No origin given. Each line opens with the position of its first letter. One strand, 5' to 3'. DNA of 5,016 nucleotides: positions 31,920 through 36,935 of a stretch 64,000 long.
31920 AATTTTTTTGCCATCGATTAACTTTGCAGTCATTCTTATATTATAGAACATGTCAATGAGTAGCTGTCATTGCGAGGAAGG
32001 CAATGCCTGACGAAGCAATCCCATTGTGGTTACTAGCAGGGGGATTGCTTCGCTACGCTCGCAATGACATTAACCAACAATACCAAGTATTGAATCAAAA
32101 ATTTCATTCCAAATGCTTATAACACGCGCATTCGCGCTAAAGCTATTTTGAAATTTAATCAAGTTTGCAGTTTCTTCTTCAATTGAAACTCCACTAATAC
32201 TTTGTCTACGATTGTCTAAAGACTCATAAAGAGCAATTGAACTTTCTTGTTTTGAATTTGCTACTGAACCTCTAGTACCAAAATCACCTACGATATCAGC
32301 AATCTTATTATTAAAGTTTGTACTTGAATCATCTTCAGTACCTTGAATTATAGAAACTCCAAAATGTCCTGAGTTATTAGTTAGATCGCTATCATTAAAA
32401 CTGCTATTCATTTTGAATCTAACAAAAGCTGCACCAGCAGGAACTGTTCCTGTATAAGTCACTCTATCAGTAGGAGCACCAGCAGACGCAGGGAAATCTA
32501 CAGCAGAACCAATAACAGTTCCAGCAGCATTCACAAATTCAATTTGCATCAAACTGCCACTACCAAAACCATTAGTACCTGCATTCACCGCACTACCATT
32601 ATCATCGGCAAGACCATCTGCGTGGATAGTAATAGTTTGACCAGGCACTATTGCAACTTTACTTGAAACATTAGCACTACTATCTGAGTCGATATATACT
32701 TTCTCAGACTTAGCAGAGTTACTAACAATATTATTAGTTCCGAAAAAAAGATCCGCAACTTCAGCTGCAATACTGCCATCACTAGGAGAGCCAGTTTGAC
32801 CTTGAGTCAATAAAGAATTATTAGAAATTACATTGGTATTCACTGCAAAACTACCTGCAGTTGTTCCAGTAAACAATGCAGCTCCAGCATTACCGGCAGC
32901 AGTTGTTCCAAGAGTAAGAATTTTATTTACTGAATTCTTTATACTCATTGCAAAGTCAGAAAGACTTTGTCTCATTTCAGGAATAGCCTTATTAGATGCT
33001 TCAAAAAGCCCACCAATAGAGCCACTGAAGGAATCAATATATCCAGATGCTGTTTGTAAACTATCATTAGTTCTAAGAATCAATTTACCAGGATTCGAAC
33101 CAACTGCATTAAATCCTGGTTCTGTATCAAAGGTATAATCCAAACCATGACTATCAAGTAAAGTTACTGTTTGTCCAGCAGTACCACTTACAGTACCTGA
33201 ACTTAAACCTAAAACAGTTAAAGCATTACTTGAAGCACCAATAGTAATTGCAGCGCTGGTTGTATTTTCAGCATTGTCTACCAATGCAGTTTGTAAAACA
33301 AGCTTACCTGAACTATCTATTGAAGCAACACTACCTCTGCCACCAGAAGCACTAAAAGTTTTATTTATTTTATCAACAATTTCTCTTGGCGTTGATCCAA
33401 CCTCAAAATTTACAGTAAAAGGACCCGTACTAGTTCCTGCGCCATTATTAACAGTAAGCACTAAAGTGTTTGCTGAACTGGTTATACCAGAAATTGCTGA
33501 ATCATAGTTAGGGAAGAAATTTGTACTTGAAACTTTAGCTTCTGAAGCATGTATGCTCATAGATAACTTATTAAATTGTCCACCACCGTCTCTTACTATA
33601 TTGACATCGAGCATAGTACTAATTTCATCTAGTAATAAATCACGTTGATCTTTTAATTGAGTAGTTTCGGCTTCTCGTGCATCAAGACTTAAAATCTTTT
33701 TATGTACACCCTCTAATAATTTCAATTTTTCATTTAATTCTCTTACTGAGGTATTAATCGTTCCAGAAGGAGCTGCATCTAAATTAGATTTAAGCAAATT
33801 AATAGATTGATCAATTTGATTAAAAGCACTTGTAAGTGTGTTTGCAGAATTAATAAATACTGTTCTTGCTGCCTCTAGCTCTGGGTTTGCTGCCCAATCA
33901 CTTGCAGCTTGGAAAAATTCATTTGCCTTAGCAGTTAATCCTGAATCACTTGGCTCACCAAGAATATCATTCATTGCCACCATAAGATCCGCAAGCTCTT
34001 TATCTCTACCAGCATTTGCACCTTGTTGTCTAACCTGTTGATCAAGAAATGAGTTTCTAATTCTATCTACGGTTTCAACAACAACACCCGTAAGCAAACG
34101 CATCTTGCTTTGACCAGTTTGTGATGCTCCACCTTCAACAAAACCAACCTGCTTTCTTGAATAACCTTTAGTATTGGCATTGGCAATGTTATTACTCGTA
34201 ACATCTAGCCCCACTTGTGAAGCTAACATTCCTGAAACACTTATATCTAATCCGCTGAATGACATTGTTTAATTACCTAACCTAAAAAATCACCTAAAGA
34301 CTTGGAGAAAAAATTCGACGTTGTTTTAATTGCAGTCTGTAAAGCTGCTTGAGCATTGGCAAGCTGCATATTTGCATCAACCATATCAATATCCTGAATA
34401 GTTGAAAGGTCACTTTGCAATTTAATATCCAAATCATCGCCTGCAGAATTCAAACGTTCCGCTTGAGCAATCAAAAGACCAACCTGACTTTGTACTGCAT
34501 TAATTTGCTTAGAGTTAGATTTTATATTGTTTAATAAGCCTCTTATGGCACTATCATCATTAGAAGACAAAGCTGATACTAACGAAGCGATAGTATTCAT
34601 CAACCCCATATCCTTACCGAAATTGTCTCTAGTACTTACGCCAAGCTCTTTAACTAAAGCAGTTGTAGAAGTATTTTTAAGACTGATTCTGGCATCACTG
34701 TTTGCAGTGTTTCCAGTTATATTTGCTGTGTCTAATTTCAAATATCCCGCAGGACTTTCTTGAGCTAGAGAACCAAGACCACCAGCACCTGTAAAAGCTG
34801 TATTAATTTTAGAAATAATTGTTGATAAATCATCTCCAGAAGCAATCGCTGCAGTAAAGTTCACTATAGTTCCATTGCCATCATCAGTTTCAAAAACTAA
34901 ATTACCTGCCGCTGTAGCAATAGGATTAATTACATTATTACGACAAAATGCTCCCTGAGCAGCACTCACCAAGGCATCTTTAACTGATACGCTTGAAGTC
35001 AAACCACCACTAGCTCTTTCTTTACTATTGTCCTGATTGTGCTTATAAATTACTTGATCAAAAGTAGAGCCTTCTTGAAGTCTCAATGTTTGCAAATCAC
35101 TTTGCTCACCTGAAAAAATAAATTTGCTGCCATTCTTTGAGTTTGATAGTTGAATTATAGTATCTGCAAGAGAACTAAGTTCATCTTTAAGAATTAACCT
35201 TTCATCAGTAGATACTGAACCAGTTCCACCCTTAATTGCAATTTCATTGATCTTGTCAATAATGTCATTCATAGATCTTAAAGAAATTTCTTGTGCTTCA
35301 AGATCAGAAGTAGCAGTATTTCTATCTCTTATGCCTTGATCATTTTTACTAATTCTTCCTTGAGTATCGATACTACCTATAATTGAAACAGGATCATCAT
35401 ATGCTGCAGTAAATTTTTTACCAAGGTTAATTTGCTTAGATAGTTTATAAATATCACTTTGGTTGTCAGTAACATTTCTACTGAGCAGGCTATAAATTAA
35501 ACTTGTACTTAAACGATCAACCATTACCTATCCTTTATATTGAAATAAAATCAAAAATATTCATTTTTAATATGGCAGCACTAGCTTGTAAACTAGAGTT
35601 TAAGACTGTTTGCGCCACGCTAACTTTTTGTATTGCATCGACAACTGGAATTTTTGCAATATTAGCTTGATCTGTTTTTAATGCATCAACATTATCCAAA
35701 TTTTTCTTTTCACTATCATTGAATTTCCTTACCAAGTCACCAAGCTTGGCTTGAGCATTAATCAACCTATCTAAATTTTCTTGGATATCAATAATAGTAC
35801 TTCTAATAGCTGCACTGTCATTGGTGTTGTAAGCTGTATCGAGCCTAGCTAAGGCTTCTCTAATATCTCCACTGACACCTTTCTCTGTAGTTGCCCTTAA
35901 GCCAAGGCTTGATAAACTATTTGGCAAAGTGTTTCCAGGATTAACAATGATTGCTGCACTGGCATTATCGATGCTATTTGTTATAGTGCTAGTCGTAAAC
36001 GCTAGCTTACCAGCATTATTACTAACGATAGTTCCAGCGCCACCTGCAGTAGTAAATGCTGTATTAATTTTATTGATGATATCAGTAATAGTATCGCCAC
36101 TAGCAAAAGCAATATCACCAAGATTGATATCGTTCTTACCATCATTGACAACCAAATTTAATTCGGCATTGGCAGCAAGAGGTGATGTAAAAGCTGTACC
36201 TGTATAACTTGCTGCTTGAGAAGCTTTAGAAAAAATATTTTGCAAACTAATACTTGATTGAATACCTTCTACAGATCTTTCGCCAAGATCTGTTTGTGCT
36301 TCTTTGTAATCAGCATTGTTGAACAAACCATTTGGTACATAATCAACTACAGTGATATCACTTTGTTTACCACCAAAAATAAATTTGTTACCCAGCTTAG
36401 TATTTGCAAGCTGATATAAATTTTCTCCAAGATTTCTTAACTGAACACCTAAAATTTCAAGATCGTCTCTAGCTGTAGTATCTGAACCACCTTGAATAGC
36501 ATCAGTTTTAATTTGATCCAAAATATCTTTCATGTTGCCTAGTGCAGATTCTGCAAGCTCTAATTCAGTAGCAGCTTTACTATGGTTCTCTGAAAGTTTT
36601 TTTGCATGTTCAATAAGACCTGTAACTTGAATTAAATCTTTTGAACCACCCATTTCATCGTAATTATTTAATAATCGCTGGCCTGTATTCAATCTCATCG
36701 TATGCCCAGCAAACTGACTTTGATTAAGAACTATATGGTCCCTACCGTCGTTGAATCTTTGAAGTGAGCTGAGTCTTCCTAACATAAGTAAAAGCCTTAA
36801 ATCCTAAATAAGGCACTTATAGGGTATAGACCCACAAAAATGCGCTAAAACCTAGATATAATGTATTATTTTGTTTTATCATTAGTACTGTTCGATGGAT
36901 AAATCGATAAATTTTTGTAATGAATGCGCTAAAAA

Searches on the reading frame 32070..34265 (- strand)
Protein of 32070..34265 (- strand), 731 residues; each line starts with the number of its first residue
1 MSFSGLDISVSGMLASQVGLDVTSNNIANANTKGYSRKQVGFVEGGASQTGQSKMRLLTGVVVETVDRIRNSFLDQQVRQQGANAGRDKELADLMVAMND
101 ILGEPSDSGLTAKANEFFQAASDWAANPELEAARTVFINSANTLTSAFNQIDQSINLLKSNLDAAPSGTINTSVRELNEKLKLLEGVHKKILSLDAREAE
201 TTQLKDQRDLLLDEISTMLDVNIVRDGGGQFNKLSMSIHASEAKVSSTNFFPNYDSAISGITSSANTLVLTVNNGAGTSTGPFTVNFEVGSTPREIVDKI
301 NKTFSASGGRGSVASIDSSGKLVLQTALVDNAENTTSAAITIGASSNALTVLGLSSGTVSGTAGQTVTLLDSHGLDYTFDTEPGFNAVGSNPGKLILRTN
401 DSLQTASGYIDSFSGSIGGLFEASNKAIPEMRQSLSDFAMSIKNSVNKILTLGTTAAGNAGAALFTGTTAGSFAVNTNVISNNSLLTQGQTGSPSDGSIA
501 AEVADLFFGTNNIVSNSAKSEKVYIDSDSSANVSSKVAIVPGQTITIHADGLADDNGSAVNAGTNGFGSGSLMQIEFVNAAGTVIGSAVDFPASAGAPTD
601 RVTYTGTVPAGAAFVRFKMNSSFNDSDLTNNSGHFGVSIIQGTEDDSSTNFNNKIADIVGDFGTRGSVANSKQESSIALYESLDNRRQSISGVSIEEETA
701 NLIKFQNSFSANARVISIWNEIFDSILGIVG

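Call 34: search_protein_families(library=ncbifam, proteins=[window:32070-34265:-], max_evalue=0.00001)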
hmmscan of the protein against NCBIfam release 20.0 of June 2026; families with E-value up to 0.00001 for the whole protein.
window:32070-34265:- (731 aa): 10 families
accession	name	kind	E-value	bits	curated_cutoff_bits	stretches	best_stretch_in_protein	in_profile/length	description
TIGR02492.1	flgK_ends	equivalog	8e-81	272.6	170.75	2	4-240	1-230/437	flagellar hook-associated protein FlgK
NF004241.1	PRK05682.1-5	equivalog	3.2e-12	46.3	469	1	9-42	8-41/446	flagellar hook protein FlgE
TIGR03506.1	FlgEFG_subfam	subfamily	4.2e-10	39.9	70.25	1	5-68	2-64/351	flagellar hook-basal body complex protein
TIGR02488.1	flgG_G_neg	equivalog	1.9e-08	34.2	252.75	1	6-42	2-38/259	flagellar basal-body rod protein FlgG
NF004238.1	PRK05682.1-1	equivalog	4.4e-08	32.8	400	1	6-67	3-64/414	flagellar hook protein FlgE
NF009275.1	PRK12632.1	equivalog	5.4e-08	33.3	170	1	4-56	6-58/130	flagellar basal body rod protein FlgC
TIGR02490.1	flgF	equivalog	6.3e-08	32.5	178.5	1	8-55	3-50/218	flagellar basal-body rod protein FlgF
TIGR01395.1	FlgC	equivalog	1.3e-07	31.9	102.1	0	3-45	1-49/137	flagellar basal body rod protein FlgC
NF009278.1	PRK12636.1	equivalog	6.2e-06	25.9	350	0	9-44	8-43/263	flagellar basal body rod protein FlgG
TIGR01396.1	FlgB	equivalog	9.8e-06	25.8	59.05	0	21-44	20-43/131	flagellar basal body rod protein FlgB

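Call 74: search_protein_families(library=pfam, proteins=[L013:6915-7328:+], max_evalue=0.01)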
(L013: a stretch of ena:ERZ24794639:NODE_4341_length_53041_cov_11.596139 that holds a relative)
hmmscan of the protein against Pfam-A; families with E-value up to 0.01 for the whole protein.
L013:6915-7328:+ (137 aa): 0 families

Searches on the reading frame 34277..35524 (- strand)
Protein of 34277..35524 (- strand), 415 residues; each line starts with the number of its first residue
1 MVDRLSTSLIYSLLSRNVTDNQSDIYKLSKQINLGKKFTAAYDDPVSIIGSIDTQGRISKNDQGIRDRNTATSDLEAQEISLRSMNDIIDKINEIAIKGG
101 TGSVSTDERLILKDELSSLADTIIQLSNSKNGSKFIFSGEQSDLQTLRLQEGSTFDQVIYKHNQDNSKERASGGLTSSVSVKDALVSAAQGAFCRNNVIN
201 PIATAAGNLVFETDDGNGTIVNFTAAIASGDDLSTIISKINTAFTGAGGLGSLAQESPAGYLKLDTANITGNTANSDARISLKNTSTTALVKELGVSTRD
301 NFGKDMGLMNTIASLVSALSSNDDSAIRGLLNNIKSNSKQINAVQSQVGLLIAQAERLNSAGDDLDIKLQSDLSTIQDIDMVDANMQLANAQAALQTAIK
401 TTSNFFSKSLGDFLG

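Call 34: search_protein_families(library=ncbifam, proteins=[window:34277-35524:-], max_evalue=0.00001)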
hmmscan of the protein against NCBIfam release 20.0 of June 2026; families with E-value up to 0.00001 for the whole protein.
window:34277-35524:- (415 aa): 8 families
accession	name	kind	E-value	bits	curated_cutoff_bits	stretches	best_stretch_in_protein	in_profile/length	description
TIGR02550.1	flagell_flgL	equivalog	2e-42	145.9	127.2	1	4-414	1-387/387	flagellar hook-associated protein FlgL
NF005187.0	PRK06663.1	equivalog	1.8e-20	73.1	337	1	3-414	2-418/419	flagellar hook-associated protein 3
NF009361.0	PRK12717.1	equivalog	1.1e-18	67.1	407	1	4-145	2-144/524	flagellar hook-associated protein 3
NF005980.0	PRK08073.1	equivalog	6e-14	52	291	1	13-147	11-145/287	flagellar hook-associated protein 3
NF006489.0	PRK08913.1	equivalog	1.3e-07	31.3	217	1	57-414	57-302/303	flagellin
NF011282.0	PRK14692.1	equivalog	1.7e-07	29.9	878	1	4-144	2-142/749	flagellar hook-associated protein FlgL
NF009362.0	PRK12718.1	equivalog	2.3e-07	30.2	602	1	4-146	2-145/510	flagellar hook-associated protein FlgL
NF006265.0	PRK08412.1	equivalog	4.9e-06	25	749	1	4-143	2-141/827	flagellar hook-associated protein FlgL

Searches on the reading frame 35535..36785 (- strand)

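Call 34: search_protein_families(library=ncbifam, proteins=[window:35535-36785:-], max_evalue=0.00001)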
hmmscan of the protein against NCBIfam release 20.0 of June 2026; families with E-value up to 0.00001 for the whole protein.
window:35535-36785:- (416 aa): 7 families
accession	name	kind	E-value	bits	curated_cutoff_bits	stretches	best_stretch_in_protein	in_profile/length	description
TIGR02550.1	flagell_flgL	equivalog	9.1e-31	107.5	127.2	1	4-414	1-387/387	flagellar hook-associated protein FlgL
NF005187.0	PRK06663.1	equivalog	1.3e-18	67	337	1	4-414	3-418/419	flagellar hook-associated protein 3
NF006489.0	PRK08913.1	equivalog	8e-10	38.6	217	1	41-269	40-230/303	flagellin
NF011282.0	PRK14692.1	equivalog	8.4e-10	37.6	878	1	11-149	9-147/749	flagellar hook-associated protein FlgL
NF009361.0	PRK12717.1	equivalog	1.3e-09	37.2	407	1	4-202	2-199/524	flagellar hook-associated protein 3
NF005980.0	PRK08073.1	equivalog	3e-07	30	291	0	4-143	2-141/287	flagellar hook-associated protein 3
NF006265.0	PRK08412.1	equivalog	4.5e-07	28.4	749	1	11-145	9-143/827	flagellar hook-associated protein FlgL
